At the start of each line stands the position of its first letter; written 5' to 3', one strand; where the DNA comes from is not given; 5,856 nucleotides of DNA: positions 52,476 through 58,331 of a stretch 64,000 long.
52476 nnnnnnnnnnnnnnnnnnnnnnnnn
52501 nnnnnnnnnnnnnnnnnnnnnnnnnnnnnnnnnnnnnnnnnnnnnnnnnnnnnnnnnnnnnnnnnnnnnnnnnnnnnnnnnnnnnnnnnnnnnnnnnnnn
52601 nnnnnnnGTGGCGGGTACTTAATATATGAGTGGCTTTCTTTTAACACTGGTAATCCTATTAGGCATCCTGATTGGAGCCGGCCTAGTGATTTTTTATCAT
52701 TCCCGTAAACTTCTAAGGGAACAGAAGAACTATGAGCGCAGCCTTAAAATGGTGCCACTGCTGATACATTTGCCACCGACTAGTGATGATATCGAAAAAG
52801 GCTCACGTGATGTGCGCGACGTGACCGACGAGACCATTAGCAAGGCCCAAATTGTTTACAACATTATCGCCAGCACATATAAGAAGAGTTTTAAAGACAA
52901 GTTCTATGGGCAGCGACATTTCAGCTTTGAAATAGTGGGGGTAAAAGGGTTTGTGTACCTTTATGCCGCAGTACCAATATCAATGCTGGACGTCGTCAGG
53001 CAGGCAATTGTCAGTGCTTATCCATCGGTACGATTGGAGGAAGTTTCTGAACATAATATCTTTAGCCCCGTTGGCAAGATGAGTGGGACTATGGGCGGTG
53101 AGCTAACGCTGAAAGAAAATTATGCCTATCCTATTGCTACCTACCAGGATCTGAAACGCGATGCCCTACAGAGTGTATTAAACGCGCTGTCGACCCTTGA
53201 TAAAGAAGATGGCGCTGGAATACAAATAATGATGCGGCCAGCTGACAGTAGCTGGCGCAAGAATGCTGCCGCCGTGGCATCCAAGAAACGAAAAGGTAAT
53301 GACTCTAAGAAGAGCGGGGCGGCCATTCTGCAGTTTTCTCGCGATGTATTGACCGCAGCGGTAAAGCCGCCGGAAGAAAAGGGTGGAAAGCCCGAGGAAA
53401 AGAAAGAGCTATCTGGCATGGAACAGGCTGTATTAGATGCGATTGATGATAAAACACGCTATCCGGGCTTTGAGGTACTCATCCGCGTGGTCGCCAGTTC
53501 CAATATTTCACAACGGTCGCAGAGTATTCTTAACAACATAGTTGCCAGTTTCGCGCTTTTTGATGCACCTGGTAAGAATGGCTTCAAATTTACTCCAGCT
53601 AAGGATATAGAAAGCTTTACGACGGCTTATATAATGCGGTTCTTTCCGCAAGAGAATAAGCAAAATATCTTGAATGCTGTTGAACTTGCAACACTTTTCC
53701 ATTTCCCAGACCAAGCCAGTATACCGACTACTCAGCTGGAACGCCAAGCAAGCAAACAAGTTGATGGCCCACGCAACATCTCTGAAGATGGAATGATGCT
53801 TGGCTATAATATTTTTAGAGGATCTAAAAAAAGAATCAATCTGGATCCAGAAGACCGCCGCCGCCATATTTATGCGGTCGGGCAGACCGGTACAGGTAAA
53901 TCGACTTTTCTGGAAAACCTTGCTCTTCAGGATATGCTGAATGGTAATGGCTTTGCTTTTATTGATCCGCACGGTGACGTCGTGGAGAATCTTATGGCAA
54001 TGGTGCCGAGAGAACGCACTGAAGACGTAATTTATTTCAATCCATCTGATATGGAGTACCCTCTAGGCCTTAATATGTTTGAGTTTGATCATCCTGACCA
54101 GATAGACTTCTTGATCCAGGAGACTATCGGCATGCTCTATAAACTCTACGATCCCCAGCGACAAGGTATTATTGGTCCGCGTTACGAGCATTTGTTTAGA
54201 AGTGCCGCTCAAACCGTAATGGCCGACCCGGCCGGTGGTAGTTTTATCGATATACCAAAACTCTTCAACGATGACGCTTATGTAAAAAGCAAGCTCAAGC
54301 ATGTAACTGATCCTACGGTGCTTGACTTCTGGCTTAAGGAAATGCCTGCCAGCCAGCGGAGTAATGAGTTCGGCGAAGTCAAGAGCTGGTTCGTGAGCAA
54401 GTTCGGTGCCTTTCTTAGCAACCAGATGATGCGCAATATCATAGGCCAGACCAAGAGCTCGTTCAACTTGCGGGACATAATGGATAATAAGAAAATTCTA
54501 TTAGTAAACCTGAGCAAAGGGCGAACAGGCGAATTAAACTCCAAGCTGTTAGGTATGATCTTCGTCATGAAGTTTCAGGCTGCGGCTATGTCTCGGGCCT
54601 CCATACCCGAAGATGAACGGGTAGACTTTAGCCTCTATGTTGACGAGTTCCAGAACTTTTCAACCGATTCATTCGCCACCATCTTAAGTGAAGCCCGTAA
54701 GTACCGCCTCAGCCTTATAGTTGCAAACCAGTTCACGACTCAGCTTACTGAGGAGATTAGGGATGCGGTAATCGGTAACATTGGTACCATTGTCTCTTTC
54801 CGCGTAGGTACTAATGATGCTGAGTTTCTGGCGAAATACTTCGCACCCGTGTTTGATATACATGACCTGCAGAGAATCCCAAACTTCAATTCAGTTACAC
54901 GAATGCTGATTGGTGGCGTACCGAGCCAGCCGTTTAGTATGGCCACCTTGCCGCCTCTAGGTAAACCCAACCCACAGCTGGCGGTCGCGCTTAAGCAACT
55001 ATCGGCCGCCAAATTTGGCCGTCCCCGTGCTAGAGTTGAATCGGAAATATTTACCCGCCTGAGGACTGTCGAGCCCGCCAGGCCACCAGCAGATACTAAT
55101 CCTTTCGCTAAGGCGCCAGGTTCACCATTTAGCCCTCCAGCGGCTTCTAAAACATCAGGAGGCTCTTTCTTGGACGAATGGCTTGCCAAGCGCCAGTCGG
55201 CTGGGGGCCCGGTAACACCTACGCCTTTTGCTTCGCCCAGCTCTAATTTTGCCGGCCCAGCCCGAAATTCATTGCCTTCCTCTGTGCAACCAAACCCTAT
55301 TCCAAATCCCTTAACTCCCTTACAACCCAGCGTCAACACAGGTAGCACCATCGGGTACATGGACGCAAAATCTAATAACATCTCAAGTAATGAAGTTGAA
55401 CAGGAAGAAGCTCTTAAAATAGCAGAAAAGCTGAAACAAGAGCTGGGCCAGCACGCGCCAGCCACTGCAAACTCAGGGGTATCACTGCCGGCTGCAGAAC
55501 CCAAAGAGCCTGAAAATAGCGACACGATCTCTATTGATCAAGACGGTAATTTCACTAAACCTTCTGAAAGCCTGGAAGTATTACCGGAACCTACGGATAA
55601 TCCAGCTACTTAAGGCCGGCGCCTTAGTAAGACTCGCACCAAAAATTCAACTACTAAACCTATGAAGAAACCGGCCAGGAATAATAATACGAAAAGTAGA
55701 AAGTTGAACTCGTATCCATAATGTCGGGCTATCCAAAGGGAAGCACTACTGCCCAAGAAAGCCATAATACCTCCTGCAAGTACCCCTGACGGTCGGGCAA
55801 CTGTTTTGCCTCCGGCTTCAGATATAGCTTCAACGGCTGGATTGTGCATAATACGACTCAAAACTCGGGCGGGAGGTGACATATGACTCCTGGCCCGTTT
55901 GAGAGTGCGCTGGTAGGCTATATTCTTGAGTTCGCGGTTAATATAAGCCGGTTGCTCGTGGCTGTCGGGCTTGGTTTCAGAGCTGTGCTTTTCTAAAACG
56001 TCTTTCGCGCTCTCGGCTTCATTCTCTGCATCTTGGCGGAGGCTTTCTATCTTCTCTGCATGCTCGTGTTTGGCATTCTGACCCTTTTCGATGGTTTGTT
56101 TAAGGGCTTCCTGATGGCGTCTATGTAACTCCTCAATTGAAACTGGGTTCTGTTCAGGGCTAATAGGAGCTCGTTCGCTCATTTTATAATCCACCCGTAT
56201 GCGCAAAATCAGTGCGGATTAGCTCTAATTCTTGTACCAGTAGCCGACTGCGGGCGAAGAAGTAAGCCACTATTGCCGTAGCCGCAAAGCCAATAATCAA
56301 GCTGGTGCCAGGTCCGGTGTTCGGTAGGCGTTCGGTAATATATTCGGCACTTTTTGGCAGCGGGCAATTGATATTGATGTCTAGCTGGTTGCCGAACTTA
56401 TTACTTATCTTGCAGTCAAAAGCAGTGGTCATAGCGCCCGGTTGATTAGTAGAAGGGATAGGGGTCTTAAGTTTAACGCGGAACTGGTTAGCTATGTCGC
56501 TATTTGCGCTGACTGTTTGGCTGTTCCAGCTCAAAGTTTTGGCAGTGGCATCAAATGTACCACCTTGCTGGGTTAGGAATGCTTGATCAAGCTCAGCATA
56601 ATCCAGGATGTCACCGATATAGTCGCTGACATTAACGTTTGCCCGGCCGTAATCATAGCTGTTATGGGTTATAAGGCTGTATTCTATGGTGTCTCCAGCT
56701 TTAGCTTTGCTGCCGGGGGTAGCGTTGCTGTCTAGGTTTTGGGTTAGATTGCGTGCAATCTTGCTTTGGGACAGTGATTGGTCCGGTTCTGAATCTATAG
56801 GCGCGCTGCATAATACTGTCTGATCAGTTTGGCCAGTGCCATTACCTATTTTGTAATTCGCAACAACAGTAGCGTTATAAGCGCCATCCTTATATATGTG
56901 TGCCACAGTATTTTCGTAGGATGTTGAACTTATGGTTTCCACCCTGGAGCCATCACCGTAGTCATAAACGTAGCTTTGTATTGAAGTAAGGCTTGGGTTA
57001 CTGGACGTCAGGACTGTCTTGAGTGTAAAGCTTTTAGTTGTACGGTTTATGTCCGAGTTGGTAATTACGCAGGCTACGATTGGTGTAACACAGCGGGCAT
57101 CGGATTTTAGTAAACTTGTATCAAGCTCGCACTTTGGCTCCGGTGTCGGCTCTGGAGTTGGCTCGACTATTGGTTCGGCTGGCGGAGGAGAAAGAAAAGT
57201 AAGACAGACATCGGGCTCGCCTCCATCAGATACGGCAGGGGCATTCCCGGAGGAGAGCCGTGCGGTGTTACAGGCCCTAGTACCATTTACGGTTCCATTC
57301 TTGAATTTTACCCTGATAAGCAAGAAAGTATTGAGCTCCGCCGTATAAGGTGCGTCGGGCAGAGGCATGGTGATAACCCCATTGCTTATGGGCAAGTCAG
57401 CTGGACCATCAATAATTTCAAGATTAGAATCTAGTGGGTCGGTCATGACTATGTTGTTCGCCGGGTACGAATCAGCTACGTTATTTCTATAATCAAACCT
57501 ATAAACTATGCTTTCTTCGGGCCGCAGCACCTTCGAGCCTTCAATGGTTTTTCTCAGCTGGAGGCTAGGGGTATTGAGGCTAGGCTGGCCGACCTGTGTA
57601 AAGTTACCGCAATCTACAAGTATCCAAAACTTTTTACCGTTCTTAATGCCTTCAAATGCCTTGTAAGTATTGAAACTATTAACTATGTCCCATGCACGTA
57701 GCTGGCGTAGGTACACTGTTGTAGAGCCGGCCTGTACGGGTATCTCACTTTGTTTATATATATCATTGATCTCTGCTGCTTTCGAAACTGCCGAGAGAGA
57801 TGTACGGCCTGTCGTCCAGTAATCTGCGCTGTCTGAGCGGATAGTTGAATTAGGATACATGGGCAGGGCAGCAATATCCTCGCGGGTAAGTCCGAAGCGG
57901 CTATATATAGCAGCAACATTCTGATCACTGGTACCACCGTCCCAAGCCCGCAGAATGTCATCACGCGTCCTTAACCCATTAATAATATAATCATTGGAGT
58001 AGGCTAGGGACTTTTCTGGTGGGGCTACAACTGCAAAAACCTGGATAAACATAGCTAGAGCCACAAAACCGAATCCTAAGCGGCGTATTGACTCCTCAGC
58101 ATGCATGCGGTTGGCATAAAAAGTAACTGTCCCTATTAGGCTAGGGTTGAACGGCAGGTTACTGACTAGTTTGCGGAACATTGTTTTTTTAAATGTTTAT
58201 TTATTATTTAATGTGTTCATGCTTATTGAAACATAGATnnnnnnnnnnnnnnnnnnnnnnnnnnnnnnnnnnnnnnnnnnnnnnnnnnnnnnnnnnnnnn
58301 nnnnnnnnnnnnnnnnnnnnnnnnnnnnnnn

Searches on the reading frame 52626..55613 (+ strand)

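Call 7: search_protein_families(library=pfam, proteins=[window:52626-55613:+])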
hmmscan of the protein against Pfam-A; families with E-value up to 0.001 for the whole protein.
window:52626-55613:+ (995 aa): 4 families
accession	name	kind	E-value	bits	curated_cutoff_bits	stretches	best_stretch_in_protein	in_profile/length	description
PF01935.23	DUF87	-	5.7e-05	23.8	23.2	1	399-498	9-103/220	Helicase HerA, central domain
PF12696.13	TraG-D_C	-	7.2e-05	23.2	22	1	670-735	4-72/126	TraM recognition site of TraD and TraG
PF13401.12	AAA_22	-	0.00034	21.4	27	0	411-448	4-41/130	AAA domain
PF10412.15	TrwB_AAD_bind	-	0.00067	19.1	20.5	0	404-709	7-288/387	Type IV secretion-system coupling protein DNA-binding domain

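Call 78: search_protein_families(library=ncbifam, proteins=[window:52626-55613:+], max_evalue=0.01)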
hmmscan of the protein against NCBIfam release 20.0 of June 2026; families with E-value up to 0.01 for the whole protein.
window:52626-55613:+ (995 aa): 7 families
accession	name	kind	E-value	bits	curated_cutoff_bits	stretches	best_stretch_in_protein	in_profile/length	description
TIGR03743.1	SXT_TraD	subfamily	2.5e-10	39.5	366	1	378-474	137-240/636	conjugative transfer system coupling protein TraD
NF045973.1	conju_CD1115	equivalog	2.1e-08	33.4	250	1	609-733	235-363/442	VirD4-like conjugal transfer protein, CD1115 family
NF053655.1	CedD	equivalog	2.2e-06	26.6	600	0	400-463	209-272/527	DNA-translocating ATPase CedD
TIGR03754.1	conj_TOL_TraD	equivalog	7.6e-06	24.7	647.55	1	401-452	169-220/643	type IV conjugative transfer system coupling protein TraD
NF041447.1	TrbC_conju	equivalog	1.3e-05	23.9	800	1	390-460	107-179/685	F-type conjugative transfer protein TrbC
NF041017.1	DNA_import_CedB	equivalog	0.00019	20.2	700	1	384-457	248-321/590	DNA import protein CedB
NF042943.1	HerA_antiphage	equivalog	0.0036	15.9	800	0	684-774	463-549/566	anti-phage-associated helicase HerA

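Call 79: search_protein_families(library=padloc, proteins=[window:52626-55613:+], max_evalue=0.01)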
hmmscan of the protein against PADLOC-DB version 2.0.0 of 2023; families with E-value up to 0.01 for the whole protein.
window:52626-55613:+ (995 aa): 7 families
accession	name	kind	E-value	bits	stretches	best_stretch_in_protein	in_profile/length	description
PDLC04140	mad8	-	1.1e-14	52.7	1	411-736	26-263/314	mads_8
PDLC04103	HerA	-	1.6e-07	28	1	673-733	459-516/579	-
PDLC04105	HerA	-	6.9e-05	19.6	0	674-729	439-490/576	-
PDLC04106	HerA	-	9.6e-05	19.1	1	676-732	534-586/667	-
PDLC01055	HerA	-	0.00049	17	1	397-439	144-184/532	Type III coevolved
PDLC02185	HerA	-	0.0036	14.1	0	686-774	477-561/585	-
PDLC02684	DndH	-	0.0047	12.4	0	598-709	1529-1643/1715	DndH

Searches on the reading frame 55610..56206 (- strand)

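Call 7: search_protein_families(library=pfam, proteins=[window:55610-56206:-])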
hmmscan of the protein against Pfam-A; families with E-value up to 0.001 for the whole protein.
window:55610-56206:- (198 aa): 0 families

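Call 78: search_protein_families(library=ncbifam, proteins=[window:55610-56206:-], max_evalue=0.01)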
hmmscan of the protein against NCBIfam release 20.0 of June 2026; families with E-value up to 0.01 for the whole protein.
window:55610-56206:- (198 aa): 0 families

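Call 79: search_protein_families(library=padloc, proteins=[window:55610-56206:-], max_evalue=0.01)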
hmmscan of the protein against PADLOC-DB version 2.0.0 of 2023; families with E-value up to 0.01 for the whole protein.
window:55610-56206:- (198 aa): 2 families
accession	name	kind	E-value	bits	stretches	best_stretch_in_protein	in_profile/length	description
PDLC03843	LeoC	-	0.0046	15.1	1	18-156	102-169/207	-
PDLC01729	typeIV_DinG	-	0.0072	13.1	1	25-141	255-368/666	Csf4_0_IVA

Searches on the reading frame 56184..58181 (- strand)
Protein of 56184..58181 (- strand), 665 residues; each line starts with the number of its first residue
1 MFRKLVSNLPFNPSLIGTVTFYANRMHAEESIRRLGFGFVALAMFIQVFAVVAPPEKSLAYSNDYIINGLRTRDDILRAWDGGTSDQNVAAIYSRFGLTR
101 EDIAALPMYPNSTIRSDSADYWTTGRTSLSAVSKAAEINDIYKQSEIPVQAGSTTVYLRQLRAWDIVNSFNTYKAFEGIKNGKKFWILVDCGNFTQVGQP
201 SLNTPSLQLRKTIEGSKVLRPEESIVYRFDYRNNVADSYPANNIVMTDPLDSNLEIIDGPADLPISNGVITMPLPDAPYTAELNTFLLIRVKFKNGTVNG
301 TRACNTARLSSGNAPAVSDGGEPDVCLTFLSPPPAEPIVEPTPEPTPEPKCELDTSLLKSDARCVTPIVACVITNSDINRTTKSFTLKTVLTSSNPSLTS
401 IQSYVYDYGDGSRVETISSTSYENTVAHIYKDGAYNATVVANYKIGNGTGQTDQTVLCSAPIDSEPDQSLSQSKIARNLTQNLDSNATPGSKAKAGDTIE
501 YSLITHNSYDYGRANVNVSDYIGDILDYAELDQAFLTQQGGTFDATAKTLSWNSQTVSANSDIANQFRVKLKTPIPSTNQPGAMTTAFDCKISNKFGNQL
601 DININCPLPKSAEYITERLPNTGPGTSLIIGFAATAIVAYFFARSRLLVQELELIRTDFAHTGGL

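Call 7: search_protein_families(library=pfam, proteins=[window:56184-58181:-])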
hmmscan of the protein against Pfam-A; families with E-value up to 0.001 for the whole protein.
window:56184-58181:- (665 aa): 2 families
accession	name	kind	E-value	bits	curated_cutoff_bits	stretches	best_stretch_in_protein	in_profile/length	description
PF25549.1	DUF7927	-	3.5e-06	27.8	31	1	485-555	8-79/132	Domain of unknown function (DUF7927)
PF18911.6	PKD_4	-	4.1e-05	24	27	1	384-454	17-82/85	PKD domain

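Call 78: search_protein_families(library=ncbifam, proteins=[window:56184-58181:-], max_evalue=0.01)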
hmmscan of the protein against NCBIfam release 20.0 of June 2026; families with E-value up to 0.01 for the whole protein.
window:56184-58181:- (665 aa): 1 family
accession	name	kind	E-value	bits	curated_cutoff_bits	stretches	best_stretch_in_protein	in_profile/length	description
TIGR01451.2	B_ant_repeat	repeat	3.6e-06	26.9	24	0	221-260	10-47/53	DUF11 type repeat protein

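Call 79: search_protein_families(library=padloc, proteins=[window:56184-58181:-], max_evalue=0.01)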
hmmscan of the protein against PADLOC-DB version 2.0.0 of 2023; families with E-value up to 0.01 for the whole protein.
window:56184-58181:- (665 aa): 0 families
